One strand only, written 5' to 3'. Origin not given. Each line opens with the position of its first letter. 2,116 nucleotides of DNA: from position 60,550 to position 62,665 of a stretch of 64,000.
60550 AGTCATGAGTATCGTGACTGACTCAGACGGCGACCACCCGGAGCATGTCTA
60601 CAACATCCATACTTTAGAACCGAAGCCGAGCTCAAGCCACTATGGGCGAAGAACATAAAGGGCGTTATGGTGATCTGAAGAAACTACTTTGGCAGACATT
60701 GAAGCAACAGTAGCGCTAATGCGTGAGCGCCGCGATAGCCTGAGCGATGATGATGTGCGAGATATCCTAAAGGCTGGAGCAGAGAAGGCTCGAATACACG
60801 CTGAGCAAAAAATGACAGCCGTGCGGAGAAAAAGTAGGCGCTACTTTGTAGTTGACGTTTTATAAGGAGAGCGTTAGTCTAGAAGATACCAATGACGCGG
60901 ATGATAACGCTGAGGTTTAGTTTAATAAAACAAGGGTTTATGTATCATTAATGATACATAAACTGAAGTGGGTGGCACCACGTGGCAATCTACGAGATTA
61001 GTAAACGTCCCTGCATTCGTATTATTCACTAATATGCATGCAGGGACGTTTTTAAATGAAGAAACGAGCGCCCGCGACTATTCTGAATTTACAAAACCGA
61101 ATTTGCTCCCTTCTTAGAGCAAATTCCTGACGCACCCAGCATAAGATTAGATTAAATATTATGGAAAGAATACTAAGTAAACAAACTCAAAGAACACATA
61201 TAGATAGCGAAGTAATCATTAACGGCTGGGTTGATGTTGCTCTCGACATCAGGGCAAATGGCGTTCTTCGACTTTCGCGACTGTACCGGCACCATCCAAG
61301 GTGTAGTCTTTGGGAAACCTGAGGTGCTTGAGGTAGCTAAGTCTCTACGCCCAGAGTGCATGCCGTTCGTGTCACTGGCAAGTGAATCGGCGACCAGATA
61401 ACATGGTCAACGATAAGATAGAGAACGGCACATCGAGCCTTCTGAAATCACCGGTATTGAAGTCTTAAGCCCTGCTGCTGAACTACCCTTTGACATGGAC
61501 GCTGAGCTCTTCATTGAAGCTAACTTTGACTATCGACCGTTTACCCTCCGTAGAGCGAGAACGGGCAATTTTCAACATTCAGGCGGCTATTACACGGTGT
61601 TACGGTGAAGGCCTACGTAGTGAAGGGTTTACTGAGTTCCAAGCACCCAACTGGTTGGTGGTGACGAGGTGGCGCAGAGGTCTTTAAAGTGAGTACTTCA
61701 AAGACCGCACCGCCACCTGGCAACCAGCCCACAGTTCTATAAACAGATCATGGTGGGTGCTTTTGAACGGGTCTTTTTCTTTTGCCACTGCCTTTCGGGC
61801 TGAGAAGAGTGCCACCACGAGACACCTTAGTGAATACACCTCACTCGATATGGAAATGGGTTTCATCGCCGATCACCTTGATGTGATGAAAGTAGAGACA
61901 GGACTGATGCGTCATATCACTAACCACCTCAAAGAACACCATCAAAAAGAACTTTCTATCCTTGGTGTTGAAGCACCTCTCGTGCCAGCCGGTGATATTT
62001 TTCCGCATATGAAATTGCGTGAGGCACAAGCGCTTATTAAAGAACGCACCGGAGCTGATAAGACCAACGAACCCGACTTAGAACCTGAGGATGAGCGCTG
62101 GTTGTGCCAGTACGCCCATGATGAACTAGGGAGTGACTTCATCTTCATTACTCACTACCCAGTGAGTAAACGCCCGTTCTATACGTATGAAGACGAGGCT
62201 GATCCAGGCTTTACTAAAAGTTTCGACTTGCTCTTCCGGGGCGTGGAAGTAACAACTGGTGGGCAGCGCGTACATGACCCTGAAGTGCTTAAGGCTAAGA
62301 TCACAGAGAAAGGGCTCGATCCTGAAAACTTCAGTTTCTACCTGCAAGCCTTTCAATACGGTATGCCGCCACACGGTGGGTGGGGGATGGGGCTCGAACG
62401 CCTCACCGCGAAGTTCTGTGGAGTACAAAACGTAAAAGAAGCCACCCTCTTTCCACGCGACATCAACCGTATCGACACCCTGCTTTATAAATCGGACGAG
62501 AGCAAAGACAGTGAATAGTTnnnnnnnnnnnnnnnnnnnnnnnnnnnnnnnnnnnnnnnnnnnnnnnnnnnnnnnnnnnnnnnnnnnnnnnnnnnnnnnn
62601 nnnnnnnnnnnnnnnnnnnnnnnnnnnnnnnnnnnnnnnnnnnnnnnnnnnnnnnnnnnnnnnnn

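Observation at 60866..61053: T-box-like leader with a short Stem I controlling an archaeal-type AspRS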

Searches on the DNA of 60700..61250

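Call 4: search_rna_families(source=window, start=60700, end=61250, threshold=evalue, max_evalue=10, show_alignments=5)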
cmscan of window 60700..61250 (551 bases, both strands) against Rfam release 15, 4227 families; matches with E-value up to 10: 7.
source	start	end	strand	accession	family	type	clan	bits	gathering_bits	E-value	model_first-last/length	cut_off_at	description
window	60812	61015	+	RF00230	T-box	Cis-reg; leader;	-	23.3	93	0.0037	1-219/219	no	T-box leader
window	61005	61049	+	RF03800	mir-4477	Gene; miRNA;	-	22.1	74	0.098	1-81/81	no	mir-4477 microRNA precursor family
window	61005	61049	-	RF03800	mir-4477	Gene; miRNA;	-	19.9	74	0.37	1-81/81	no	mir-4477 microRNA precursor family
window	61137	61228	-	RF00611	SNORD111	Gene; snRNA; snoRNA; CD-box;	-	19.2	46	1.2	1-89/89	no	Small nucleolar RNA SNORD111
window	61053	61152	-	RF00101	SraC_RyeA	Gene; sRNA;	CL00105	18.3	37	0.83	1-145/145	no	SraC/RyeA RNA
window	60994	61060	+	RF03477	MIR862_2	Gene; miRNA;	-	15.2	71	6.9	1-90/90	no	MIR862_2 microRNA precursor family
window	60986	61191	-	RF01476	rliF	Gene; sRNA;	-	14.9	60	6.4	1-220/220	no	Listeria sRNA rliF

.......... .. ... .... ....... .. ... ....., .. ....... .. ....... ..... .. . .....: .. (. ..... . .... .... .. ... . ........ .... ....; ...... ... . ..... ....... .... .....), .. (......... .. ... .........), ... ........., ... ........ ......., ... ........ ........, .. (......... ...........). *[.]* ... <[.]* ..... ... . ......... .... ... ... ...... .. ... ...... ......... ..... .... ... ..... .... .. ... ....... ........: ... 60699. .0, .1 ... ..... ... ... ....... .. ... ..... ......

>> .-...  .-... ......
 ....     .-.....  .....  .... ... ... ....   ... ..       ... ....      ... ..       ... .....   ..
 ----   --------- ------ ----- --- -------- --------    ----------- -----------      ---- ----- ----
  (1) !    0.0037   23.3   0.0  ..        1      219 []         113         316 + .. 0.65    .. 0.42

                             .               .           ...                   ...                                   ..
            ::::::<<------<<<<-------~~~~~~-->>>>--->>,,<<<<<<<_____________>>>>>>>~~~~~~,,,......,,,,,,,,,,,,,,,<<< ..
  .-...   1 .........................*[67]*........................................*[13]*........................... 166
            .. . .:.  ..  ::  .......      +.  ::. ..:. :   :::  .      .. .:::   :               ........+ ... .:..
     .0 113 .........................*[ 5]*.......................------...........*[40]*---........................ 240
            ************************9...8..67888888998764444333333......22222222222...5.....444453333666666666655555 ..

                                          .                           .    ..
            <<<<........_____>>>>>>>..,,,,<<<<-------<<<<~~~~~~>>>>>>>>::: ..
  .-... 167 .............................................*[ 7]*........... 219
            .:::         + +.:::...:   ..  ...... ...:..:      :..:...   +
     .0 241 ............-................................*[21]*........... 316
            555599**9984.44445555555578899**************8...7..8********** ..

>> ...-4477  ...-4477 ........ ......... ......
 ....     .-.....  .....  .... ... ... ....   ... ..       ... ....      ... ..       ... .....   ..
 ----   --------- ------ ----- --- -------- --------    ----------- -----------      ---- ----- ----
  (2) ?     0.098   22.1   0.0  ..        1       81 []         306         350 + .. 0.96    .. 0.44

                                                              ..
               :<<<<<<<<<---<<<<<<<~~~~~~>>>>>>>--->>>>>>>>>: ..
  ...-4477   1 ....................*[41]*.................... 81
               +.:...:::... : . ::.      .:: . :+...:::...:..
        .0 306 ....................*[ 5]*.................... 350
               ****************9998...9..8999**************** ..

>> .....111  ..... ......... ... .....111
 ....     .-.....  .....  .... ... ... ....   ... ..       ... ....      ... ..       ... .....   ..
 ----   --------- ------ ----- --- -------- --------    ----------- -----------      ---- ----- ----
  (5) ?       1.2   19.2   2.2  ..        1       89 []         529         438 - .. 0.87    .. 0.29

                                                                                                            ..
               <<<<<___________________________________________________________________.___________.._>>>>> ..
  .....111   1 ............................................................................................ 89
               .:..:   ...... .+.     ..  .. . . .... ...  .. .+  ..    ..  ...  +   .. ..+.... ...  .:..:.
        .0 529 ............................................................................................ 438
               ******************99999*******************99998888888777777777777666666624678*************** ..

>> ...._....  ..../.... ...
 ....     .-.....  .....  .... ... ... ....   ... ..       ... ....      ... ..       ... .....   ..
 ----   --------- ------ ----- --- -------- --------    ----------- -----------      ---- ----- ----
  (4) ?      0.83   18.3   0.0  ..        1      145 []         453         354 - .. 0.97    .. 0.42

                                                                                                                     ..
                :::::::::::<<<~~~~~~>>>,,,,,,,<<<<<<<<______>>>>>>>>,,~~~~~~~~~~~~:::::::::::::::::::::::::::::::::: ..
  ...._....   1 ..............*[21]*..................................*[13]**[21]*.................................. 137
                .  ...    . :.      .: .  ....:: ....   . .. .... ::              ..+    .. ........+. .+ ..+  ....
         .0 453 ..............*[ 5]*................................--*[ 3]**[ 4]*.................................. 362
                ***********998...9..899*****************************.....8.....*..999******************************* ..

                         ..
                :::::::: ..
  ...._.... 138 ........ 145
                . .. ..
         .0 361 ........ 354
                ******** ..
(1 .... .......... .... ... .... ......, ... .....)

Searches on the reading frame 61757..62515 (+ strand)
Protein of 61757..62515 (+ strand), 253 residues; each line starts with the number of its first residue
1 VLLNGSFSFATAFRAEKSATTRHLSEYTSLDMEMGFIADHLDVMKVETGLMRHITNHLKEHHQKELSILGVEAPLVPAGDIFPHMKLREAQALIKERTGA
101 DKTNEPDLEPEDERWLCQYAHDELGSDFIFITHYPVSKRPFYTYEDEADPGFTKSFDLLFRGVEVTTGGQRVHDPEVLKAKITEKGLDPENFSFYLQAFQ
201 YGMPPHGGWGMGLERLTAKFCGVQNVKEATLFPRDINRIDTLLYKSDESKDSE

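Call 12: find_homologous_proteins(query=window:61757-62515:+)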
Query window:61757-62515:+ (253 aa): 7998 proteins with E <= 0.001 among 8000 candidates; the best 120 are listed.
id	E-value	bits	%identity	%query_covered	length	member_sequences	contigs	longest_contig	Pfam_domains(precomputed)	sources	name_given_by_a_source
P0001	2.8e-170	582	100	100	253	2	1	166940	PF00152.26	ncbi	ncbi:MAG: amino acid--tRNA ligase-related protein [Candidatus Paceibacterota bacterium]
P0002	1.9e-140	485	84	97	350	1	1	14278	PF00152.26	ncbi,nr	ncbi:aspartate--tRNA(Asn) ligase, partial [Candidatus Pacebacteria bacterium]|nr:aspartate--tRNA(Asn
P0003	1.4e-133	462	82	95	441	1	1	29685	PF01336.32,PF00152.26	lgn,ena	-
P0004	1.7e-132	459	86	91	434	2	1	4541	PF01336.32,PF00152.26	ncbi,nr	ncbi:aspartate--tRNA(Asn) ligase, partial [Candidatus Kaiserbacteria bacterium]|nr:aspartate--tRNA(A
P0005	1.3e-131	456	79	98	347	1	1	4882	PF00152.26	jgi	jgi:nondiscriminating aspartyl-tRNA synthetase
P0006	3.7e-131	454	79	98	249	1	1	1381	PF00152.26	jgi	jgi:nondiscriminating aspartyl-tRNA synthetase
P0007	1.4e-129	449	79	96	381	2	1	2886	PF00152.26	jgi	jgi:nondiscriminating aspartyl-tRNA synthetase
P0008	2.4e-127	442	78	96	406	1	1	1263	PF00152.26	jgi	-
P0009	1.1e-126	440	79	94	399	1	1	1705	PF00152.26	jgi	jgi:nondiscriminating aspartyl-tRNA synthetase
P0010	1.7e-126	439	77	97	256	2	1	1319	PF00152.26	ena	-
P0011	2.4e-126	438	80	94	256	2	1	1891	PF00152.26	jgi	jgi:nondiscriminating aspartyl-tRNA synthetase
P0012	1.4e-125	436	77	96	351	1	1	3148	PF00152.26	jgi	jgi:nondiscriminating aspartyl-tRNA synthetase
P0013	5.0e-125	434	77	98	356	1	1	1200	PF00152.26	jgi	-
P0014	8.7e-121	420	74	98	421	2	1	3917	PF01336.32,PF00152.26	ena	-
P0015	1.1e-117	410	76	94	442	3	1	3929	PF01336.32,PF00152.26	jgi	jgi:nondiscriminating aspartyl-tRNA synthetase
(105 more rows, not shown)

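Call 15: find_related_loci(query=A1, collection=genome_contigs, flank=3000)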
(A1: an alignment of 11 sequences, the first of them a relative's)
Query A1 (441 aa) in genome_contigs; peptide patterns used: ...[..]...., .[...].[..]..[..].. (x = any residue, [..] = any of these).
600 stretches matched a pattern (row limit reached: there are more); 596 encode a relative of the query (tblastn E <= 1e-3); the best 80 are kept; 80 distinct loci.
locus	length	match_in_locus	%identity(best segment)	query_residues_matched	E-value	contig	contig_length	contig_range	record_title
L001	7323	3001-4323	82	1-441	0e+0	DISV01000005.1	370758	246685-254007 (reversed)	MAG TPA_asm: Patescibacteria group bacterium UBA6201 UBA6201_contig_1585, whole genome shotgun sequence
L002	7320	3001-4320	77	1-440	0e+0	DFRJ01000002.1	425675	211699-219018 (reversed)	MAG TPA_asm: Patescibacteria group bacterium UBA3466 UBA3466_contig_839, whole genome shotgun sequence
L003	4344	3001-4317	74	1-438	0e+0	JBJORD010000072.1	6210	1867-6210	MAG: Candidatus Parcubacteria bacterium isolate yakimariver_2019_sw_WHONDRS-S19S_0060_B_bin.95 scaffold_1607565, whole g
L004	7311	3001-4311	69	3-439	0e+0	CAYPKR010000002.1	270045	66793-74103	MAG TPA_asm: uncultured Candidatus Saccharibacteria bacterium isolate SRP278252_co2_120 genome assembly, contig: NODE_27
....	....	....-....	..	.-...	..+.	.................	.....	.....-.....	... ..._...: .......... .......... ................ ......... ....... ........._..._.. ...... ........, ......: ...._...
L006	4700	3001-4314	69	1-440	0e+0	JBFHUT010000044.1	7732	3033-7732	MAG: Candidatus Paceibacteria bacterium isolate Mix_sand09.2021.07.G.23 k141_222825_length_7732_cov_12.0000, whole genom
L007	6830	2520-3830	69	1-439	0e+0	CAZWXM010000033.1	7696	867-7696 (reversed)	MAG TPA_asm: uncultured Candidatus Saccharibacteria bacterium isolate SRP286056_co2_553 genome assembly, contig: NODE_16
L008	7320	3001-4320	67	1-440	0e+0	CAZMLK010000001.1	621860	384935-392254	MAG TPA_asm: uncultured Candidatus Saccharibacteria bacterium isolate SRP342105_co1_72 genome assembly, contig: NODE_4_l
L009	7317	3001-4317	69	1-441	0e+0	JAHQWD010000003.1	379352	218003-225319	MAG: Candidatus Kaiserbacteria bacterium isolate MAG.121 Posi_121-P61435, whole genome shotgun sequence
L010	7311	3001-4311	67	1-439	0e+0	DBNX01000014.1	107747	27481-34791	MAG TPA_asm: Patescibacteria group bacterium UBA661 UBA661_contig_315, whole genome shotgun sequence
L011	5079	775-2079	65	4-440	0e+0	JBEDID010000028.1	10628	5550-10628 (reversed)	MAG: Candidatus Parcubacteria bacterium isolate NASQAN2015_010_A_bin.14 scaffold_000474, whole genome shotgun sequence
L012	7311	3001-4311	64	1-438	0e+0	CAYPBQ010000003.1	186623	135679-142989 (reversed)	MAG TPA_asm: uncultured Candidatus Saccharibacteria bacterium isolate SRP292972_co3_30 genome assembly, contig: NODE_110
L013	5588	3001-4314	65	1-439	0e+0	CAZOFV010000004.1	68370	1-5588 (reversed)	MAG TPA_asm: uncultured Candidatus Saccharibacteria bacterium isolate SRP302447_co4_93 genome assembly, contig: NODE_128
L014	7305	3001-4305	63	4-440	0e+0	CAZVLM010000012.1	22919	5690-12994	MAG TPA_asm: uncultured Candidatus Saccharibacteria bacterium isolate SRP170004_co1_323 genome assembly, contig: NODE_33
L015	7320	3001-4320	63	1-439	0e+0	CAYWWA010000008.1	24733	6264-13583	MAG TPA_asm: uncultured Candidatus Saccharibacteria bacterium isolate SRP263991_co7_226 genome assembly, contig: NODE_29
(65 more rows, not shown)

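Call 32: find_related_loci(query=P0003, collection=metagenome_contigs, flank=1500)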
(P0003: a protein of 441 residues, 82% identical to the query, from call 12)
Query P0003 (441 aa) in metagenome_contigs; peptide patterns used: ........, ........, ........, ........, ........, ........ (x = any residue, [..] = any of these).
318 stretches matched a pattern; 187 encode a relative of the query (tblastn E <= 1e-3); the best 80 are kept; 80 distinct loci.
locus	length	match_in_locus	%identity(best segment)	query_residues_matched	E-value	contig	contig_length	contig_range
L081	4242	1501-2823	83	1-441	0e+0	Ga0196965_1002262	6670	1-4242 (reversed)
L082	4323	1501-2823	83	1-441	0e+0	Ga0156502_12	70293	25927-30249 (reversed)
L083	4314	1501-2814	83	1-438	0e+0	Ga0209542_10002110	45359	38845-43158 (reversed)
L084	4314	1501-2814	83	1-438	0e+0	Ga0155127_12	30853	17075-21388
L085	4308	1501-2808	83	4-439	0e+0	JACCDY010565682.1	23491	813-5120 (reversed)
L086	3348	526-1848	80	1-441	0e+0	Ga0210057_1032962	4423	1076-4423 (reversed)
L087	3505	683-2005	80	1-441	0e+0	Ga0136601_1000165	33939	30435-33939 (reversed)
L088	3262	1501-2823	77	1-441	0e+0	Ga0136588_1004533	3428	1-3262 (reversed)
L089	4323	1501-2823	78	1-441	0e+0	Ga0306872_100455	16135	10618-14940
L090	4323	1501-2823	78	1-441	0e+0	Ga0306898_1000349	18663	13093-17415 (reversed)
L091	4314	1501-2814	76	4-441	0e+0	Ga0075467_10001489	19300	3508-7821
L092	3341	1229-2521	78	9-439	0e+0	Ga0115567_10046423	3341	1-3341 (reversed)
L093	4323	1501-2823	76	1-441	0e+0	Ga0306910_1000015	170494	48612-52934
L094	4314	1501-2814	77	1-438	0e+0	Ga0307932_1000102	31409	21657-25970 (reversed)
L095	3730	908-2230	76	1-441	0e+0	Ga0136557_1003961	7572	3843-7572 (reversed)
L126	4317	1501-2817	62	1-439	0e+0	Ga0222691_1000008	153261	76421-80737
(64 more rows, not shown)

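Call 52: search_protein_families(library=ncbifam, proteins=[P0003, window:61757-62515:+, L126:576-1241:+], max_evalue=0.001)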
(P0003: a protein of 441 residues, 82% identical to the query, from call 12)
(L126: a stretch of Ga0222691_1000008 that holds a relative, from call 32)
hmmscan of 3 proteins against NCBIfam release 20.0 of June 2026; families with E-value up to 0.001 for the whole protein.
P0003 (441 aa): 18 families
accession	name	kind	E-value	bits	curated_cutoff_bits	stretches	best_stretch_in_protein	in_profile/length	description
NF003483.0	PRK05159.1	equivalog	2.1e-146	488.2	353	1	4-433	11-436/438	aspartate--tRNA(Asn) ligase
TIGR00458.1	aspS_nondisc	equivalog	3.9e-113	378.7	368.4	1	6-433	9-426/428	aspartate--tRNA(Asn) ligase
NF003037.0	PRK03932.1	equivalog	2.3e-79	267.4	414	1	6-434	13-450/451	asparagine--tRNA ligase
TIGR00457.1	asnS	equivalog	6.4e-76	256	342.6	1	3-434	10-454/455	asparagine--tRNA ligase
NF001750.0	PRK00476.1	equivalog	2.6e-71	240.7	443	2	6-255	15-268/590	aspartate--tRNA ligase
TIGR00459.1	aspS_bact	equivalog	2.6e-61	207.7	373.85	2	5-254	12-262/586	aspartate--tRNA ligase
NF005052.0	PRK06462.1-1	equivalog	6.7e-45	153.7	368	1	124-428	42-345/353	asparagine synthetase A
NF009460.0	PRK12820.1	equivalog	2.4e-42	145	1379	2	6-234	32-277/723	bifunctional aspartyl-tRNA synthetase/aspartyl/glutamyl-tRNA amidotransferase subunit C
NF001756.1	PRK00484.1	subfamily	4.1e-37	128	468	1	5-427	47-483/488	lysine--tRNA ligase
TIGR00499.1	lysS_bact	equivalog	1.2e-34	119.8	427.6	1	6-427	50-490/496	lysine--tRNA ligase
NF005054.0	PRK06462.1-4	equivalog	1.5e-25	90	309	1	121-428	15-310/318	asparagine synthetase A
NF009101.0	PRK12445.1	subfamily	3.6e-24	85.2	1026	2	7-249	63-302/505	lysine--tRNA ligase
NF002821.0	PRK02983.1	equivalog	1.5e-23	82.8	742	2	5-227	655-875/1102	bifunctional lysylphosphatidylglycerol synthetase/lysine--tRNA ligase LysX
TIGR00462.1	genX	equivalog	5.7e-15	55.5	286.9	1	139-425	9-303/304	EF-P lysine aminoacylase EpmA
NF006828.0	PRK09350.1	equivalog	6.7e-11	42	264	1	176-429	67-323/325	elongation factor P--(R)-beta-lysine ligase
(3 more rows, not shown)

window:61757-62515:+ (253 aa): 17 families
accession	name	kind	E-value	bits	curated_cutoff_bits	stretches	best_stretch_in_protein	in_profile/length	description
NF003483.0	PRK05159.1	equivalog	1.3e-90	304.3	353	1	7-239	207-436/438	aspartate--tRNA(Asn) ligase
TIGR00458.1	aspS_nondisc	equivalog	1.6e-62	211.9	368.4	1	7-239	203-426/428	aspartate--tRNA(Asn) ligase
NF003037.0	PRK03932.1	equivalog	4.9e-43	147.7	414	1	5-240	210-450/451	asparagine--tRNA ligase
TIGR00457.1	asnS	equivalog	1.7e-40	139.2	342.6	1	4-240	211-454/455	asparagine--tRNA ligase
NF005052.0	PRK06462.1-1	equivalog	3.8e-33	115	368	1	16-234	132-345/353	asparagine synthetase A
TIGR00459.1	aspS_bact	equivalog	2.5e-25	88.9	373.85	2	146-240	464-562/586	aspartate--tRNA ligase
NF001750.0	PRK00476.1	equivalog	7.1e-25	87.3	443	2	152-242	473-567/590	aspartate--tRNA ligase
NF005054.0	PRK06462.1-4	equivalog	3.4e-22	78.9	309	1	15-234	113-310/318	asparagine synthetase A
NF001756.1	PRK00484.1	subfamily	8.6e-19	67.5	468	1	7-233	241-483/488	lysine--tRNA ligase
TIGR00499.1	lysS_bact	equivalog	1.9e-14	53.2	427.6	1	12-233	249-490/496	lysine--tRNA ligase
TIGR00462.1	genX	equivalog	2.1e-11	43.8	286.9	1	7-231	77-303/304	EF-P lysine aminoacylase EpmA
NF002821.0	PRK02983.1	equivalog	5.4e-11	41.2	742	1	129-233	986-1096/1102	bifunctional lysylphosphatidylglycerol synthetase/lysine--tRNA ligase LysX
NF005055.0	PRK06462.1-5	equivalog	1e-10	41.2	389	1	10-238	113-337/341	asparagine synthetase A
NF009460.0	PRK12820.1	equivalog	1e-10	40.4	1379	1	154-235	506-591/723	bifunctional aspartyl-tRNA synthetase/aspartyl/glutamyl-tRNA amidotransferase subunit C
NF009101.0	PRK12445.1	subfamily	6.8e-09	34.8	1026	1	129-233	388-499/505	lysine--tRNA ligase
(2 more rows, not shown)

L126:576-1241:+ (222 aa): 2 families
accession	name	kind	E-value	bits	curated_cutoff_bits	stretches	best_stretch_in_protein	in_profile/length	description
NF003642.0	PRK05282.1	equivalog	1e-08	35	156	1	17-221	18-216/233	dipeptidase PepE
TIGR02069.1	cyanophycinase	equivalog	0.00094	18.7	126.6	0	26-129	25-128/250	cyanophycinase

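Call 57: find_encoding_contigs(protein=P0001, flank=10000, max_places=3)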
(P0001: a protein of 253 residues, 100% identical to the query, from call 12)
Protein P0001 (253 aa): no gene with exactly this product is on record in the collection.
